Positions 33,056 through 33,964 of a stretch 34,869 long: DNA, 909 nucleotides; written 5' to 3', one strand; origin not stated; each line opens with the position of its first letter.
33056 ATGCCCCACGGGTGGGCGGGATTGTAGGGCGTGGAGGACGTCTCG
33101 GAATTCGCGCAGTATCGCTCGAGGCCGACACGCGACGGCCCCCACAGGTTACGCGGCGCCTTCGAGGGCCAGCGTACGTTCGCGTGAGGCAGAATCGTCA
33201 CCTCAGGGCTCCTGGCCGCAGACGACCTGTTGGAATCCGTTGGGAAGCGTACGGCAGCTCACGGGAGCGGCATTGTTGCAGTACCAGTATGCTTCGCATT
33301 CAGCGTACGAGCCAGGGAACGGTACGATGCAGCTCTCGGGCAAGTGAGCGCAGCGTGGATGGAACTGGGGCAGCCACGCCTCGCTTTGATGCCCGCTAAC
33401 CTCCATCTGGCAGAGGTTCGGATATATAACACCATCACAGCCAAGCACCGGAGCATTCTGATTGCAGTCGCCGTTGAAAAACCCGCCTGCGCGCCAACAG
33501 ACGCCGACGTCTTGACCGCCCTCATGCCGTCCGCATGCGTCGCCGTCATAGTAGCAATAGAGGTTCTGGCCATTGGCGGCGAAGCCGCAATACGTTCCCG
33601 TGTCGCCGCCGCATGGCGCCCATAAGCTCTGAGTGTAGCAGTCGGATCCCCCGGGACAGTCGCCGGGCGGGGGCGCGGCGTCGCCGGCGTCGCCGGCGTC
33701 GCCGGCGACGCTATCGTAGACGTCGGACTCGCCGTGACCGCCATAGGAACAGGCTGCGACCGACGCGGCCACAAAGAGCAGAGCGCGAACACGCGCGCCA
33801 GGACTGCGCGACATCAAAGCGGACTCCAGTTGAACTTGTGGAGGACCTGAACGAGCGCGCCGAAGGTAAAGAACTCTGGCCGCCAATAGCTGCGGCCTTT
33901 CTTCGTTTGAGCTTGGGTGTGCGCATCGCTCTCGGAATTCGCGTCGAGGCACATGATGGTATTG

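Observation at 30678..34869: Tandem array of a three-gene cassette built around Cys-rich Kazal-like lipoproteins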

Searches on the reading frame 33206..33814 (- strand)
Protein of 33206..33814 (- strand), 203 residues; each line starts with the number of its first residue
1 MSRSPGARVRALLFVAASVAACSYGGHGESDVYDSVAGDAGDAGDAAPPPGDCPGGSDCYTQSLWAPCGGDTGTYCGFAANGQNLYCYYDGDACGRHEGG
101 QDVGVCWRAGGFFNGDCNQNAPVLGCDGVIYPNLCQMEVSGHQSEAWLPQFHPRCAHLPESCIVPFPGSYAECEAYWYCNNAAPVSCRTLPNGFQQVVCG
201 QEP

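Call 7: search_protein_families(library=pfam, max_evalue=1, proteins=[window:33206-33814:-])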
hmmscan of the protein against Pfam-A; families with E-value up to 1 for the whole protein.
seq(203 aa): 0 families

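Call 9: find_homologous_proteins(query=window:33206-33814:-, max_evalue=0.01)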
Query seq(203 aa) (203 aa): 2 proteins with E <= 0.01 among 545 candidates.
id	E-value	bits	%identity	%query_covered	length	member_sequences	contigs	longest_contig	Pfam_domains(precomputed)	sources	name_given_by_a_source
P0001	1.1e-52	197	51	99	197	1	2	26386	-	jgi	jgi:hypothetical protein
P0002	8.8e-50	188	51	95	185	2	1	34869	-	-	-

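Call 12: find_encoding_contigs(protein=P0001, flank=10000)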
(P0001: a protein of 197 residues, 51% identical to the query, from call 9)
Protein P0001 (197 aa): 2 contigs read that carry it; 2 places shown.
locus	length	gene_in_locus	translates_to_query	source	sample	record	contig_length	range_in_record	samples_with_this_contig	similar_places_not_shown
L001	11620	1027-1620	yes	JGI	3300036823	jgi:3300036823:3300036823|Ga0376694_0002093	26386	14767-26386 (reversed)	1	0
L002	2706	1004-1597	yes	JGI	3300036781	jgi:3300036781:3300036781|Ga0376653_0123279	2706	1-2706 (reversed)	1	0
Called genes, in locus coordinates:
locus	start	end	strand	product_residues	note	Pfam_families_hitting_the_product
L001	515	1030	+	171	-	-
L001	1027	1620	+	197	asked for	-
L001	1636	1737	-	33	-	-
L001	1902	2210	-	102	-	-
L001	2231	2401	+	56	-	-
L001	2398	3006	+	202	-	-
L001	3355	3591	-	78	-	-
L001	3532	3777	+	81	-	-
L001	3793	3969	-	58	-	-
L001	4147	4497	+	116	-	-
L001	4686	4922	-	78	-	-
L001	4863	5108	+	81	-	-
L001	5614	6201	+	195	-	-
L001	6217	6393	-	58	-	-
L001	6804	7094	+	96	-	-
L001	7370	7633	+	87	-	-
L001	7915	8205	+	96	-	-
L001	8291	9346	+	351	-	-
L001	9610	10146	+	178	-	-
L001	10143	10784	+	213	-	PF01471:PG_binding_1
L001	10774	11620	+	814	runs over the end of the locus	-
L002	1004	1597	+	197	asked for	-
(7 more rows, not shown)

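Call 27: predict_structure(alignment_id=A2)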
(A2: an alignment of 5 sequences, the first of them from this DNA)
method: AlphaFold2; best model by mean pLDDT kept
length: 203 residues; sequences in the alignment: 5
mean_pLDDT: 36.5   pTM: 0.28
mean pLDDT of the five models: 36.5, 34.6, 34.5, 33.9, 27.9
residues with pLDDT >= 90: 0; 70-90: 0; 50-70: 39; < 50: 164
segments of 3 or more residues with pLDDT < 50: 1-4, 6-151, 191-193, 200-203
pLDDT, mean of each block of 10 residues (from residue 1): 40 36 27 31 28 27 28 31 30 32 27 26 30 34 37 54 53 55 54 51 37
secondary structure, 60 per line:
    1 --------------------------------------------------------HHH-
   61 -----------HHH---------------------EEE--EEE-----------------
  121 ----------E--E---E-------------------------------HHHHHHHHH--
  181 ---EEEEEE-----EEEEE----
elements in order: E96-98 E101-103 H170-178 E184-189 E195-199

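Call 29: search_protein_representatives(alignment_id=A2)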
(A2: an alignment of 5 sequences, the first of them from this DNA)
Query: 5 sequences, 194 profile positions. Proteins with E-value up to 0.001 (for the whole library): 22; up to 1e-10: 7; up to 1e-30: 2. The best 22 are listed.
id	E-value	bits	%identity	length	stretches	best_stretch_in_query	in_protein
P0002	1.3e-103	361.3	-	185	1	11-194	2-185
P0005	3.9e-33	131.4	-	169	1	33-191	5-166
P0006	2.3e-25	106.1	-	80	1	116-194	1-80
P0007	2.5e-20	89.6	-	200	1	20-192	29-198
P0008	3.4e-16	76.1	-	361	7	112-140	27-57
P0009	1.7e-12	64.1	-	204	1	19-192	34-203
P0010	1.0e-10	58.2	-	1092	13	114-134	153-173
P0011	8.4e-10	55.3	-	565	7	111-139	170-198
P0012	1.6e-06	44.5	-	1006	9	111-155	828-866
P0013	2.1e-06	44.2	-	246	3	113-157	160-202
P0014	5.9e-06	42.7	-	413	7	112-139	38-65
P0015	1.5e-05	41.4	-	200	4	112-147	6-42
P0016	2.2e-05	40.9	-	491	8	111-155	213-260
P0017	4.0e-05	40.0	-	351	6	113-164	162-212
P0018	8.4e-05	39.0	-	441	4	67-135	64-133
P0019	1.9e-04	37.8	-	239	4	113-132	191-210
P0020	4.7e-04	36.5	-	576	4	75-170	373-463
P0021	6.2e-04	36.1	-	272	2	113-155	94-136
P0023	8.5e-04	35.7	-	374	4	57-139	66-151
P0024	8.7e-04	35.6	-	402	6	53-158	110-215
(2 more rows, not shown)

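Call 31: search_protein_families(library=pfam, max_evalue=0.1, proteins=[P0005, P0007, P0009, P0008, P0010, P0011, P0012, P0013, P0014, P0015])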
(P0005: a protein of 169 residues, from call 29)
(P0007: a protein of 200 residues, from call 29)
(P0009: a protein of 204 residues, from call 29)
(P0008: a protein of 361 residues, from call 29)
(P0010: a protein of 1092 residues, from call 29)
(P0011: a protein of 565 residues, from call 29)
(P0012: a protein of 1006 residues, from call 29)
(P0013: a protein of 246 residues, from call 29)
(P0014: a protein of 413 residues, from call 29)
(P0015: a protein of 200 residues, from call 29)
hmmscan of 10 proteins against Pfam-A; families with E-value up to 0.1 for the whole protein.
P0005 (169 aa): 0 families

P0007 (200 aa): 0 families

P0009 (204 aa): 0 families

P0008 (361 aa): 5 families
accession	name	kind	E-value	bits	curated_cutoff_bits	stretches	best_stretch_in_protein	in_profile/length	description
PF07648.20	Kazal_2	-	1.9e-87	287.6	22.8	7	218-262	2-48/48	Kazal-type serine protease inhibitor domain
PF00050.26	Kazal_1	-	6.3e-63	209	21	7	23-64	8-49/49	Kazal-type serine protease inhibitor domain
PF21287.3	Kazal_CFAI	-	9.3e-30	103.2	27.7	7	221-252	6-37/46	Complement factor I, KAZAL domain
PF03551.20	PadR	-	2.7e-07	30.9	27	0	279-299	30-50/75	Transcriptional regulator PadR-like family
PF18336.7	Tudor_FRX1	-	0.00089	19.6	25.9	0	82-91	5-14/49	Fragile X messenger ribonucleoprotein 1, Tudor domain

P0010 (1092 aa): 3 families
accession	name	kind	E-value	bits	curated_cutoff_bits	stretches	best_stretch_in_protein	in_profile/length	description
PF00050.26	Kazal_1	-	2.5e-149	485.6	21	14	771-817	6-49/49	Kazal-type serine protease inhibitor domain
PF07648.20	Kazal_2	-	2.7e-123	402.4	22.8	14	144-188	2-48/48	Kazal-type serine protease inhibitor domain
PF21287.3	Kazal_CFAI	-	2.7e-39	133.7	27.7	8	500-531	6-37/46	Complement factor I, KAZAL domain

P0011 (565 aa): 4 families
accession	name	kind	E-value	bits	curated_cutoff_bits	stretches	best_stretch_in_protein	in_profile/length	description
PF00050.26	Kazal_1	-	2.8e-49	165.3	21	7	360-384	7-28/49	Kazal-type serine protease inhibitor domain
PF07648.20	Kazal_2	-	1.5e-45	153.5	22.8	7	58-85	5-36/48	Kazal-type serine protease inhibitor domain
PF21287.3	Kazal_CFAI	-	7.1e-10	39.5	27.7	0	59-84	7-32/46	Complement factor I, KAZAL domain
PF08792.16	A2L_zn_ribbon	-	0.033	14.3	22.9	0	229-239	8-18/33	A2L zinc ribbon domain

P0012 (1006 aa): 14 families
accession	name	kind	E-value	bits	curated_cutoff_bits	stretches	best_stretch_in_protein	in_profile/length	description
PF00050.26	Kazal_1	-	4e-52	174.5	21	9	459-479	8-28/49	Kazal-type serine protease inhibitor domain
PF07648.20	Kazal_2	-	2.2e-39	133.7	22.8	9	61-95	3-38/48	Kazal-type serine protease inhibitor domain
PF13895.12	Ig_2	-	2.2e-22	79.5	27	4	238-305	9-78/79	Immunoglobulin domain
PF19081.6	Ig_7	-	1.4e-18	67.4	27.3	3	232-306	5-80/84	Ig-like domain CHU_C associated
PF18962.6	Por_Secre_tail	-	2e-18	66.9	27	1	932-1003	2-74/75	Secretion system C-terminal sorting domain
PF00801.26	PKD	-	2.1e-08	34.5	23.5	0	177-225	31-78/80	PKD domain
PF07354.18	Sp38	-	1.3e-07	32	23.1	0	236-274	10-48/100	Zona-pellucida-binding protein (Sp38) N-terminal Ig domain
PF13927.12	Ig_3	-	2.6e-07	31.5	30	0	692-741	15-77/78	Immunoglobulin domain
PF07679.22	I-set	-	3.4e-06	27.5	23.7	0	269-298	54-83/90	Immunoglobulin I-set domain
PF07686.23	V-set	-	0.0031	18.1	26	0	272-304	74-106/109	Immunoglobulin V-set domain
PF11589.14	DUF3244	-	0.0036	17.7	25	1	949-992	39-83/96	Domain of unknown function (DUF3244)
PF16967.11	TcfC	-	0.034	14.1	29.4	0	966-993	26-51/68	E-set like domain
PF18200.7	Big_11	-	0.046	14.1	25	0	639-679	25-67/87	Bacterial Ig-like domain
PF22352.2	K319L-like_PKD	-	0.055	13.9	27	0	203-226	61-84/84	K319L-like, PKD domain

P0013 (246 aa): 3 families
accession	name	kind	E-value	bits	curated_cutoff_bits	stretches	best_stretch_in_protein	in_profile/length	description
PF00050.26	Kazal_1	-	2.4e-29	101.5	21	4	206-230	5-29/49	Kazal-type serine protease inhibitor domain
PF07648.20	Kazal_2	-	1.1e-22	80.3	22.8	4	153-176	3-30/48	Kazal-type serine protease inhibitor domain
PF21287.3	Kazal_CFAI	-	4.1e-08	33.9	27.7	1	100-121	7-28/46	Complement factor I, KAZAL domain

P0014 (413 aa): 3 families
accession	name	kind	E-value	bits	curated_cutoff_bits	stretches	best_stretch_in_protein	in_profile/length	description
PF07648.20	Kazal_2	-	7.3e-64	212.1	22.8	7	243-283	6-48/48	Kazal-type serine protease inhibitor domain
PF00050.26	Kazal_1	-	1.8e-57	191.6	21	7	236-283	6-49/49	Kazal-type serine protease inhibitor domain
PF21287.3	Kazal_CFAI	-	1e-25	90.3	27.7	6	294-329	6-41/46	Complement factor I, KAZAL domain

P0015 (200 aa): 3 families
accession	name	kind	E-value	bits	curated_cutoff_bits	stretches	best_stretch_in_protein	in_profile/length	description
PF07648.20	Kazal_2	-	3.6e-43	145.9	22.8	4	2-41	5-48/48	Kazal-type serine protease inhibitor domain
PF00050.26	Kazal_1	-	2.6e-41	139.8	21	4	3-41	9-49/49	Kazal-type serine protease inhibitor domain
PF21287.3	Kazal_CFAI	-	1.2e-07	32.4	27.7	0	162-189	7-34/46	Complement factor I, KAZAL domain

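Call 32: find_encoding_contigs(protein=P0009, flank=10000)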
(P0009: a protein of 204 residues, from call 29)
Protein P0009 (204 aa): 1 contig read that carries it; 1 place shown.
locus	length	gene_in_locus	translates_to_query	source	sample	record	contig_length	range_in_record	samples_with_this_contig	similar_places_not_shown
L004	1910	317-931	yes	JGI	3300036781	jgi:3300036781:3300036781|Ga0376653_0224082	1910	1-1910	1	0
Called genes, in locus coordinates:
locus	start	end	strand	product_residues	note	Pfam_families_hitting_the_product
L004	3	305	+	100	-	?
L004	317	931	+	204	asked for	-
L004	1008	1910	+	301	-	?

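Call 33: find_encoding_contigs(protein=P0007, flank=10000)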
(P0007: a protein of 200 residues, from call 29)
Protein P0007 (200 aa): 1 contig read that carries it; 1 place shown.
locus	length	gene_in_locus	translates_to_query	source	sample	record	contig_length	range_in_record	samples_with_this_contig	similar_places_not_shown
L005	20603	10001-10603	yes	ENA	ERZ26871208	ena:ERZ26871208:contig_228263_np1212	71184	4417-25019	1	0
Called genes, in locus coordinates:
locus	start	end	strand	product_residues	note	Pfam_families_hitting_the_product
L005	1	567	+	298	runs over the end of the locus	-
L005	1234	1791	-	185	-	-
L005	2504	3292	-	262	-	-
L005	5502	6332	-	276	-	-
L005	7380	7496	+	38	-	-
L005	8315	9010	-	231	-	-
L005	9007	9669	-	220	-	-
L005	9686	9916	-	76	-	-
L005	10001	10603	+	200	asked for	-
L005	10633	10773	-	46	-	PF06974:WS_DGAT_C (weak)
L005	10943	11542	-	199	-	PF03007:WS_DGAT_cat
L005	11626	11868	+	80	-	-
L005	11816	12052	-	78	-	PF03007:WS_DGAT_cat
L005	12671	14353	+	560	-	PF02897:Peptidase_S9_N, PF00326:Peptidase_S9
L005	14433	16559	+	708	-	-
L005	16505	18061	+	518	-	-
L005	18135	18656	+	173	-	PF17517:IgGFc_binding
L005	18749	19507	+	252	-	PF00106:adh_short, PF01370:Epimerase (weak), PF08659:KR, PF13561:adh_short_C2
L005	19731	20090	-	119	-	PF13180:PDZ_2, PF00595:PDZ (weak), PF17820:PDZ_6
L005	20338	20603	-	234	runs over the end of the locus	-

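Call 34: find_encoding_contigs(protein=P0005, flank=10000)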
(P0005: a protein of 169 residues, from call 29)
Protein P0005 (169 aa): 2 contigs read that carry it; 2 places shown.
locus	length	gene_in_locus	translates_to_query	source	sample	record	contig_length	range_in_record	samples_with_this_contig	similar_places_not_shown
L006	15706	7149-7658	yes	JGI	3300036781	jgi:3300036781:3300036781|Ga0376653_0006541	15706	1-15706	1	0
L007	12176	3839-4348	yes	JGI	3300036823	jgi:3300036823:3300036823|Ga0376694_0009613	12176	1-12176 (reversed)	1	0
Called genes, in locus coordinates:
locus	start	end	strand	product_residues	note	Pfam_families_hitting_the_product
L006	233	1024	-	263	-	PF01695:IstB_IS21, PF13481:AAA_25 (faint), PF00004:AAA (faint)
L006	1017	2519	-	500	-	PF00665:rve, PF22483:Mu-transpos_C_2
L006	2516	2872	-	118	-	-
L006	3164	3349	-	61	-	-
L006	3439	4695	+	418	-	PF06739:SBBP (faint)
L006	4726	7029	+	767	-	PF00144:Beta-lactamase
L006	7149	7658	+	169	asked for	-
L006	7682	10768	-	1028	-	PF08448:PAS_4 (weak), PF13596:PAS_10, PF08448:PAS_4, PF13426:PAS_9, PF08448:PAS_4, PF00512:HisKA, PF02518:HATPase_c, PF00072:Response_reg, +4 more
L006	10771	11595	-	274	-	PF14417:MEDS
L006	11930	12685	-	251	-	-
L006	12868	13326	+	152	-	PF06983:3-dmu-9_3-mt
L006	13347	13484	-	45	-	-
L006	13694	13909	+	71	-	-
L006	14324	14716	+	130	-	PF05488:PAAR_motif (faint)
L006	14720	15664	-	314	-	-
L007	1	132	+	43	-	?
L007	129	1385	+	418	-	PF06739:SBBP (faint)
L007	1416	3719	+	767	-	PF00144:Beta-lactamase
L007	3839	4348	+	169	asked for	-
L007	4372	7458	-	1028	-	PF08448:PAS_4 (weak), PF13596:PAS_10, PF08448:PAS_4, PF13426:PAS_9, PF08448:PAS_4, PF00512:HisKA, PF02518:HATPase_c, PF00072:Response_reg, +4 more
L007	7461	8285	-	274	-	PF14417:MEDS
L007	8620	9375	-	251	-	-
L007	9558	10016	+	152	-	PF06983:3-dmu-9_3-mt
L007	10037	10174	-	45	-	-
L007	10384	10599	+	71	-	-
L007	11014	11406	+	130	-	PF05488:PAAR_motif (faint)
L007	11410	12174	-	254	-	?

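Call 39: search_protein_families(library=pfam, max_evalue=0.01, proteins=[L006:4726-7026:+, L006:3439-4692:+, L005:9007-9669:-, L005:8315-9010:-, L005:9686-9916:-])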
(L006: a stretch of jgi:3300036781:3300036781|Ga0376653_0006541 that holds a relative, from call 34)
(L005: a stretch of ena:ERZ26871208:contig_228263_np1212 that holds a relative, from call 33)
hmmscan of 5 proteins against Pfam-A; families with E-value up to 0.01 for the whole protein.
L006:4726-7026:+ (767 aa): 1 family
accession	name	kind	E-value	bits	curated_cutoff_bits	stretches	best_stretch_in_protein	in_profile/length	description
PF00144.29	Beta-lactamase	-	3.5e-12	46.6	27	1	333-492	42-158/329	Beta-lactamase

L006:3439-4692:+ (418 aa): 1 family
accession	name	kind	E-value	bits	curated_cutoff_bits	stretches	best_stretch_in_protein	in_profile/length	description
PF06739.17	SBBP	-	2.7e-10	40.5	20.5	0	127-152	7-32/38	Beta-propeller repeat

L005:9007-9669:- (220 aa): 0 families

L005:8315-9010:- (231 aa): 0 families

L005:9686-9916:- (76 aa): 0 families

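Call 42: find_related_loci(query=A4, collection=genome_contigs, flank=8000)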
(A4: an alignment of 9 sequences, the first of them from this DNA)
Query A4 (203 aa) in genome_contigs; peptide patterns used: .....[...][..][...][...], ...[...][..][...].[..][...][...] (x = any residue, [..] = any of these).
52 stretches matched a pattern, but none encodes a relative of the query by tblastn (E <= 1e-3).

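Call 43: find_related_loci(query=A4, collection=metagenome_contigs, flank=8000)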
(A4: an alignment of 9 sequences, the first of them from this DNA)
Query A4 (203 aa) in metagenome_contigs; peptide patterns used: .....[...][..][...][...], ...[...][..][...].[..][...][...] (x = any residue, [..] = any of these).
84 stretches matched a pattern, but none encodes a relative of the query by tblastn (E <= 1e-3).

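Call 46: search_solved_structures(query=L006:4726-7026:+, max_evalue=0.01, show_alignments=1)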
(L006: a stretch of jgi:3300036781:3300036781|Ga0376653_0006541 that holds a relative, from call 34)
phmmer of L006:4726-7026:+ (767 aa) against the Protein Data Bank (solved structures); distinct sequences matched with E-value up to 0.01: 0.

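Call 47: search_protein_families(library=ncbifam, max_evalue=0.01, proteins=[L006:4726-7026:+, window:33206-33814:-, P0001, L006:3439-4692:+])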
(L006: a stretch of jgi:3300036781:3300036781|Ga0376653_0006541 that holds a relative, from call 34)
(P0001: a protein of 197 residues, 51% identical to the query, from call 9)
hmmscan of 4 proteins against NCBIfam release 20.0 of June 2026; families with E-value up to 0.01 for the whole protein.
L006:4726-7026:+ (767 aa): 0 families

seq(203 aa): 0 families

P0001 (197 aa): 0 families

L006:3439-4692:+ (418 aa): 1 family
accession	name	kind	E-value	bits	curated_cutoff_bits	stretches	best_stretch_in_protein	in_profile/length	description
NF047494.1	Lepto_SBBP_lipo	equivalog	3e-20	72.3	400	4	227-395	156-330/466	SBBP repeat beta-propeller lipoprotein, LipL53 family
